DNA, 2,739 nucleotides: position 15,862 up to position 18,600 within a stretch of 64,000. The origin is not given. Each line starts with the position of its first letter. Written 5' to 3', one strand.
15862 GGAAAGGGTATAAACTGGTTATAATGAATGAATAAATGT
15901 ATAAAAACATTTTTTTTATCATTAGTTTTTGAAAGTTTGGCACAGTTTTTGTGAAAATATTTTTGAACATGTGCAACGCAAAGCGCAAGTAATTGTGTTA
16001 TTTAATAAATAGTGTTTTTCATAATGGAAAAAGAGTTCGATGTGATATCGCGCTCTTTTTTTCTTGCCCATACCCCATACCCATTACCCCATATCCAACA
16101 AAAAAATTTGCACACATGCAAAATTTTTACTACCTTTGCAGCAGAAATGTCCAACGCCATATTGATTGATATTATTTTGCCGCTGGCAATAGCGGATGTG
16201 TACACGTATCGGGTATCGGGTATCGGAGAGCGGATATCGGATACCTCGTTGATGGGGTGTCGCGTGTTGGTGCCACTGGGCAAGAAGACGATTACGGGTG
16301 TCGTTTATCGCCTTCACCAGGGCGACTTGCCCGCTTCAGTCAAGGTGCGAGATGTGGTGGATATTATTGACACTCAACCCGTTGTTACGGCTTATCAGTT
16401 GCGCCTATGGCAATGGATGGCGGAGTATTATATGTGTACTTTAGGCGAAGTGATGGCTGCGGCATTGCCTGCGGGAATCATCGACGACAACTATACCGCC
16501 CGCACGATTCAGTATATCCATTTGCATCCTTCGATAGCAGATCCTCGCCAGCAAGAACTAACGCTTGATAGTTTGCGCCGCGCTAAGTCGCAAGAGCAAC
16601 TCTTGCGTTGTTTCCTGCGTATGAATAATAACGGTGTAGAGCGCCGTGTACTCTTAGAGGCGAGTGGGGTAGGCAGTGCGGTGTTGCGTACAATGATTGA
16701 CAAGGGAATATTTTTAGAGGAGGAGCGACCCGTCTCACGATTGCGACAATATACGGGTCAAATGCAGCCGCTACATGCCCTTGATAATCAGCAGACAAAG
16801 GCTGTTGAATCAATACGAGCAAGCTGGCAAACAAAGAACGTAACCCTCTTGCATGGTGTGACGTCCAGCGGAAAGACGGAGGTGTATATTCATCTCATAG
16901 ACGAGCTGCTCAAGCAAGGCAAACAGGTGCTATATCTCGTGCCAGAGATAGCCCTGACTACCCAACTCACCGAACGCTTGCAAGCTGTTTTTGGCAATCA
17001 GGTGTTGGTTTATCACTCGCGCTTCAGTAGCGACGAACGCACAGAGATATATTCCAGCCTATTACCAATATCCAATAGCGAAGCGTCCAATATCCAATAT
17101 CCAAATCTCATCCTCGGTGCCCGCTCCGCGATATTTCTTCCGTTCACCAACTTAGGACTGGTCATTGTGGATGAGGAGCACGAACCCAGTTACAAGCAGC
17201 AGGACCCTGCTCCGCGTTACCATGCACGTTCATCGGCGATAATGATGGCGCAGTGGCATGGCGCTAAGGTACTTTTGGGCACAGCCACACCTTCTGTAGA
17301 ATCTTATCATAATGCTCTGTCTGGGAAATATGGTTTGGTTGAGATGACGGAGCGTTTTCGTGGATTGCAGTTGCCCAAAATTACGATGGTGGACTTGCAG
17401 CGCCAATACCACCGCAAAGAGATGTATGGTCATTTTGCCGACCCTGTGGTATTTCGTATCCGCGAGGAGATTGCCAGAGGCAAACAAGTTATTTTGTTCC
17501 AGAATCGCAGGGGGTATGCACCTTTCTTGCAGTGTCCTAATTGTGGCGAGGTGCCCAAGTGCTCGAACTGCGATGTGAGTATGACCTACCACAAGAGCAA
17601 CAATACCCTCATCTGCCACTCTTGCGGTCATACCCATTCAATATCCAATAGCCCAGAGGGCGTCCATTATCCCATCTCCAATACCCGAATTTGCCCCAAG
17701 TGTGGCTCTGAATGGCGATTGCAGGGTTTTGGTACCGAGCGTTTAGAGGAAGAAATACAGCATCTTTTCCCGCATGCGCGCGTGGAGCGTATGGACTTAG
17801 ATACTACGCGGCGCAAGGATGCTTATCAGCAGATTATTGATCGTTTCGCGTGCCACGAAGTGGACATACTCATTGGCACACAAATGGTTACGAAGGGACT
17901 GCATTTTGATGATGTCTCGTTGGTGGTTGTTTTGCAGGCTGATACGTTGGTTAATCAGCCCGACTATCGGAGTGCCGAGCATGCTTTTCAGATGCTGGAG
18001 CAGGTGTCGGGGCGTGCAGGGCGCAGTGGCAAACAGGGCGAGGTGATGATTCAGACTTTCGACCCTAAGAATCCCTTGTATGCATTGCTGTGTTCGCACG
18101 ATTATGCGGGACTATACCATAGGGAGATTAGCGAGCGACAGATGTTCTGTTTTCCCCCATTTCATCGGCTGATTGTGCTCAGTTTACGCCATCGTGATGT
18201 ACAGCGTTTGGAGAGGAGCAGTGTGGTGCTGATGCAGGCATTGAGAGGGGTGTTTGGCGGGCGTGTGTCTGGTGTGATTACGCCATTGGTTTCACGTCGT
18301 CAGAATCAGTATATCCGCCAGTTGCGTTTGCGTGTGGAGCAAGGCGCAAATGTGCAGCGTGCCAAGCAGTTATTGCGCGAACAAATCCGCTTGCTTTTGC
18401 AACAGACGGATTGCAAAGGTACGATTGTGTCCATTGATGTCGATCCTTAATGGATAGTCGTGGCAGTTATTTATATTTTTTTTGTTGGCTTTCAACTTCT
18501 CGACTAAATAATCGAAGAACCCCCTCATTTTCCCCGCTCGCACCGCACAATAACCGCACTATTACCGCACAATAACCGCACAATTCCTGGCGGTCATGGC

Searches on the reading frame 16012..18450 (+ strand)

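Call 56: search_protein_families(library=pfam, proteins=[window:16012-18450:+], max_evalue=0.00001)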
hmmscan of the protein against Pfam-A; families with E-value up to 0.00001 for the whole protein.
window:16012-18450:+ (812 aa): 6 families
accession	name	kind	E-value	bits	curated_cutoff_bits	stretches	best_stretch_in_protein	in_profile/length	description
PF17764.6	PriA_3primeBD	-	1e-25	89.8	22.7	1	53-153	1-96/96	3'DNA-binding domain (3'BD)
PF00270.35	DEAD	-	5.5e-18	65.7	26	1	261-431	4-163/167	DEAD/DEAH box helicase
PF04851.21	ResIII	-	7.4e-14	52.4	22.5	1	257-428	4-163/164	Type III restriction enzyme, res subunit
PF00271.37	Helicase_C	-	4.5e-12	46.6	23.5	1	590-673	39-110/110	Helicase conserved C-terminal domain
PF18319.7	Zn_ribbon_PriA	-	3.6e-09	36.9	26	1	517-541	1-25/27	PriA DNA helicase Cys-rich region (CRR) domain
PF18074.6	PriA_C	-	1.4e-06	29.4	26.9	1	716-812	1-95/95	Primosomal protein N C-terminal domain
